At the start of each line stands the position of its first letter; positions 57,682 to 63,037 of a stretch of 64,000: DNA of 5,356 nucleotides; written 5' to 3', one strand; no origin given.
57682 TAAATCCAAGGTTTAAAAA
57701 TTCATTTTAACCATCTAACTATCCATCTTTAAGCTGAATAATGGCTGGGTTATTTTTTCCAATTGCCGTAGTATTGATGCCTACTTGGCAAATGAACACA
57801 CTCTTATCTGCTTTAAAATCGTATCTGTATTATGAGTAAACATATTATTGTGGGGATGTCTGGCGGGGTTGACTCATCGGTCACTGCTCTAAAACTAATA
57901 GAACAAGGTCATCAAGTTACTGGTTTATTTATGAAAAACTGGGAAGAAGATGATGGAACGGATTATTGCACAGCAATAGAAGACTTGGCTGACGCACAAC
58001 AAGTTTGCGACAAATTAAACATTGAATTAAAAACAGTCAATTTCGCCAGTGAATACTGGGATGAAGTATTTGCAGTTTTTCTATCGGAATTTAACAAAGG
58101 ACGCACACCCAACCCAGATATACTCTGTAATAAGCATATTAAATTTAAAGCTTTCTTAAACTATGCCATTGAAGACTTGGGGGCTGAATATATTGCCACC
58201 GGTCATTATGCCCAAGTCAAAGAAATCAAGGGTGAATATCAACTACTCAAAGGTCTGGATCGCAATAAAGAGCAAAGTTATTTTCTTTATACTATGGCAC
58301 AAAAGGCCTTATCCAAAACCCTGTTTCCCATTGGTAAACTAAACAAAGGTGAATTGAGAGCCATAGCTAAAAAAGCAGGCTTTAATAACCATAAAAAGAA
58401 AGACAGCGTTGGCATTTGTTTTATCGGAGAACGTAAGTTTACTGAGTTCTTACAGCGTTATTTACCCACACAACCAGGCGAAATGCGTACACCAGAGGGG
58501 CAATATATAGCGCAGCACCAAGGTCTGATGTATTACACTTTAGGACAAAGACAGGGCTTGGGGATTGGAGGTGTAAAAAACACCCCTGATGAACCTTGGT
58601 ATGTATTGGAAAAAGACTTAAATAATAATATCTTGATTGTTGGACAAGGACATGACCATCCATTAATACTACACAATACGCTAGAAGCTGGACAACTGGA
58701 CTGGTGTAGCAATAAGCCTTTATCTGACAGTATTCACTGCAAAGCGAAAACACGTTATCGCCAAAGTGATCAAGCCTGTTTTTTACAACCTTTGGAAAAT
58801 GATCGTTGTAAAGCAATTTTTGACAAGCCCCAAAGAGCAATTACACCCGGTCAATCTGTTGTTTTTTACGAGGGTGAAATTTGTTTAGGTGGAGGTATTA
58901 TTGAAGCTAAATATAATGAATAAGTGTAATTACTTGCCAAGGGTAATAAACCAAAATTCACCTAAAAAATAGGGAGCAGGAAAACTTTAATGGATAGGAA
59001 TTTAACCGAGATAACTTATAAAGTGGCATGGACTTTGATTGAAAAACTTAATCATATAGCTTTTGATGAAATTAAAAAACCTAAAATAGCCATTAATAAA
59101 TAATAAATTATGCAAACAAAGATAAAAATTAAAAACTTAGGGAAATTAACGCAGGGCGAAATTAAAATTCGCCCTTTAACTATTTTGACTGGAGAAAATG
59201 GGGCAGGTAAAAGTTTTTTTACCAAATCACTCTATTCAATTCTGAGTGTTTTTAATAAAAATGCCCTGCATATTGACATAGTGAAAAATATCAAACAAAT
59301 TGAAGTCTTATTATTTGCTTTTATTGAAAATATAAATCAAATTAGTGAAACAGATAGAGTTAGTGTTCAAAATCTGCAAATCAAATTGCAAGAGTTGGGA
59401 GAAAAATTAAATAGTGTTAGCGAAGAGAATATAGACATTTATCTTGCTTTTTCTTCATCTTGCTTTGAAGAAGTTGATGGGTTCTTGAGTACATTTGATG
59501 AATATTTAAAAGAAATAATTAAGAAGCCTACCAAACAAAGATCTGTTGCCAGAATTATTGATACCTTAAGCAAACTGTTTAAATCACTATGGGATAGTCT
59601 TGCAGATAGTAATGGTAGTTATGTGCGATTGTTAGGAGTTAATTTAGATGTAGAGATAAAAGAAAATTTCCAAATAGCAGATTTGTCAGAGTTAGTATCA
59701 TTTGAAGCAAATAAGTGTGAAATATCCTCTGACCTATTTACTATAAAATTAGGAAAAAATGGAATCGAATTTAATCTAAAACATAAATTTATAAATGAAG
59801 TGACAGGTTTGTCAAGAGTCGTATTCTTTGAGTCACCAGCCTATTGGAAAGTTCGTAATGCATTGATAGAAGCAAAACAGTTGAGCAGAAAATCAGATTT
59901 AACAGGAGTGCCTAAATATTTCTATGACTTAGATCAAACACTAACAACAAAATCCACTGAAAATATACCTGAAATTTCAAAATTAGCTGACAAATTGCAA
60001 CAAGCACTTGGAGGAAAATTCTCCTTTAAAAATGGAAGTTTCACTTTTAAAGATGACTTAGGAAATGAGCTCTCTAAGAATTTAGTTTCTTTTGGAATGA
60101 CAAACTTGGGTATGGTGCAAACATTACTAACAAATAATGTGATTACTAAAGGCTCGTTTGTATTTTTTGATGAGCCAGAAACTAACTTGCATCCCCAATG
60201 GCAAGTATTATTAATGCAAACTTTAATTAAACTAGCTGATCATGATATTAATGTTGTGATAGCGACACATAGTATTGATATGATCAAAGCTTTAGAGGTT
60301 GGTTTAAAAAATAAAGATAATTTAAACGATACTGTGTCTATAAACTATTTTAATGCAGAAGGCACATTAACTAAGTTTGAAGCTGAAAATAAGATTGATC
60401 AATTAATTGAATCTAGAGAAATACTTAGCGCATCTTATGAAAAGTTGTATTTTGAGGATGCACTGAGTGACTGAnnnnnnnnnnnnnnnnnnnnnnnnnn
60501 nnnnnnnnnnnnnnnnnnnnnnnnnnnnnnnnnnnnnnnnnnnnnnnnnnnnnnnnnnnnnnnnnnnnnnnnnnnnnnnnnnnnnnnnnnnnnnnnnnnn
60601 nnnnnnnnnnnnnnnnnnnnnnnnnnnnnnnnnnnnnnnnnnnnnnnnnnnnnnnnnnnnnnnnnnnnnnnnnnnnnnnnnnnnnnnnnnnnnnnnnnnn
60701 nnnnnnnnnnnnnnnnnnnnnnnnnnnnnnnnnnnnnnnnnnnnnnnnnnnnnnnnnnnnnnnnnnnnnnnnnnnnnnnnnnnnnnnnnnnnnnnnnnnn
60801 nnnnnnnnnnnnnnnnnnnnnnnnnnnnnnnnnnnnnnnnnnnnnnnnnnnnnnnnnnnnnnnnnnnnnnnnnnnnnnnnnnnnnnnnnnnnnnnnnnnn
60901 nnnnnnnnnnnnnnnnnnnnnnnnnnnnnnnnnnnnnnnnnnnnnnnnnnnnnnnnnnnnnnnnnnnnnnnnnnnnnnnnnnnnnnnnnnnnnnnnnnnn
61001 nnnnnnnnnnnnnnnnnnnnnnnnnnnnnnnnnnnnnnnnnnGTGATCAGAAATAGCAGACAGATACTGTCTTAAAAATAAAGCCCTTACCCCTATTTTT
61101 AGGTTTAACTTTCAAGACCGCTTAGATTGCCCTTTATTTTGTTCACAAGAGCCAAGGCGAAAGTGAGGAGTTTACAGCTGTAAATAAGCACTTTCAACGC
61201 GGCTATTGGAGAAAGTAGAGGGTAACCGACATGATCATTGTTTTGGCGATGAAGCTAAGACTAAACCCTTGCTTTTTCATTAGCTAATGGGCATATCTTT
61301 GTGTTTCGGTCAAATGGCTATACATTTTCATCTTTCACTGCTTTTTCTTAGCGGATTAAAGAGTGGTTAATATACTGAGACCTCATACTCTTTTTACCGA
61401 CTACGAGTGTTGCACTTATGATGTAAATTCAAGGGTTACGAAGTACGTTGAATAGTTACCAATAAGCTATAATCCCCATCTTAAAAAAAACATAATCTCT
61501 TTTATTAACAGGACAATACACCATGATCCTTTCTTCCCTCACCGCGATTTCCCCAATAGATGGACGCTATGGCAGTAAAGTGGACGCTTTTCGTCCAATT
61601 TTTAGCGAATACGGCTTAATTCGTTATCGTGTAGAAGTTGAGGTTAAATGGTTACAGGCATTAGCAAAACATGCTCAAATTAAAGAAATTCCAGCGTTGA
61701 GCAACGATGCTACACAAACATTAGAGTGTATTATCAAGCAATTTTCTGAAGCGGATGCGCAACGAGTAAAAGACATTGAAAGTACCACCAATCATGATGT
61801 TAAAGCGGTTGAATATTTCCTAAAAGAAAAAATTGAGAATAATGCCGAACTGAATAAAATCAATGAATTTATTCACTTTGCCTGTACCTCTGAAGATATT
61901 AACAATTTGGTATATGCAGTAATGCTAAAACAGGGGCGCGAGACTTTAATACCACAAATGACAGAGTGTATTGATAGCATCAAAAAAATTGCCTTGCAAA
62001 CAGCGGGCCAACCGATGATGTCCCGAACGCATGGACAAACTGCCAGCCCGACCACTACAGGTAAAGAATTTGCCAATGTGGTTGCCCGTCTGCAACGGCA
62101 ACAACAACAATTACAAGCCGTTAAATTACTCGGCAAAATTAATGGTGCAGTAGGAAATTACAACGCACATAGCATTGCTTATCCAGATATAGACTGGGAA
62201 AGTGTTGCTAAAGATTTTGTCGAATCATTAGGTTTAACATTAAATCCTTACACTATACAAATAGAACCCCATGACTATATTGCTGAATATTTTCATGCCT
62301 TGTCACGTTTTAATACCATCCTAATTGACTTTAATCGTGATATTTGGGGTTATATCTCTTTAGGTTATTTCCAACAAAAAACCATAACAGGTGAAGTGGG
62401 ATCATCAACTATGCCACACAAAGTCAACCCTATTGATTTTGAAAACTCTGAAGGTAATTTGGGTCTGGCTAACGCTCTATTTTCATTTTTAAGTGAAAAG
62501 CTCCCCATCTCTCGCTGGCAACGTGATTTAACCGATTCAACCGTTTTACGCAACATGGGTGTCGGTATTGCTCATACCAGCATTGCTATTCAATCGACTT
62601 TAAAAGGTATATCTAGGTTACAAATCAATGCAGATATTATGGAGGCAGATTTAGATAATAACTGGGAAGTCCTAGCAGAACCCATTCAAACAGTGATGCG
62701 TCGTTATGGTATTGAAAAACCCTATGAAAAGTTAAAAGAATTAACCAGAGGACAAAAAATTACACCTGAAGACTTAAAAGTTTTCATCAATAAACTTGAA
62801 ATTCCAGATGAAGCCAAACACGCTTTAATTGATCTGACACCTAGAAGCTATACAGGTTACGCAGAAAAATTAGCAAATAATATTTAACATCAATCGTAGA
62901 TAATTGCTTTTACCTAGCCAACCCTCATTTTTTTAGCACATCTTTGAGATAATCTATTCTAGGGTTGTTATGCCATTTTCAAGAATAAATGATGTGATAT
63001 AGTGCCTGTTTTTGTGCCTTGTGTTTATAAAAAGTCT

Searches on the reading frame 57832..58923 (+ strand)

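Call 101: search_protein_families(library=pfam, proteins=[window:57832-58923:+], max_evalue=0.00001)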
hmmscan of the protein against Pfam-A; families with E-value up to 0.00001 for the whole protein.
window:57832-58923:+ (363 aa): 4 families
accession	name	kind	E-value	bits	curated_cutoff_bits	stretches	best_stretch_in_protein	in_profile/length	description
PF03054.22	tRNA_Me_trans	-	5.4e-80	268.3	20.6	1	4-199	2-201/202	tRNA methyl transferase HUP domain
PF20258.4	tRNA_Me_trans_C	-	1.1e-22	80.6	20.6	1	283-357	3-77/77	Aminomethyltransferase beta-barrel domain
PF20259.3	tRNA_Me_trans_M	-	6.4e-22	77.3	27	1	205-272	2-66/66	tRNA methyl transferase PRC-barrel domain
PF02540.23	NAD_synthase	-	7.3e-06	25.7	21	0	3-73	19-83/242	NAD synthase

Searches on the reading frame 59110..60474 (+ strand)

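Call 101: search_protein_families(library=pfam, proteins=[window:59110-60474:+], max_evalue=0.00001)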
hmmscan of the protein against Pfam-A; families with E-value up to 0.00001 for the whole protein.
window:59110-60474:+ (454 aa): 2 families
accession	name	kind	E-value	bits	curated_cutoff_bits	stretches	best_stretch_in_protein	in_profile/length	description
PF13304.12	AAA_21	-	1.2e-16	62.1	27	1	225-388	149-299/304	AAA domain, putative AbiEii toxin, Type IV TA system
PF13175.12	AAA_15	-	4.8e-16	59.8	32.1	1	3-392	4-374/374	AAA ATPase domain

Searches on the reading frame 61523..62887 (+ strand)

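Call 101: search_protein_families(library=pfam, proteins=[window:61523-62887:+], max_evalue=0.00001)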
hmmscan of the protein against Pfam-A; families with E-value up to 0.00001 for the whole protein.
window:61523-62887:+ (454 aa): 2 families
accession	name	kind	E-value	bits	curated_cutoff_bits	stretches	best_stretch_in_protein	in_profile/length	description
PF00206.25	Lyase_1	-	1.7e-66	225.2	27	1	14-311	1-305/312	Lyase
PF08328.16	ASL_C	-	1.8e-51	173.5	35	1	330-444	1-115/115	Adenylosuccinate lyase C-terminal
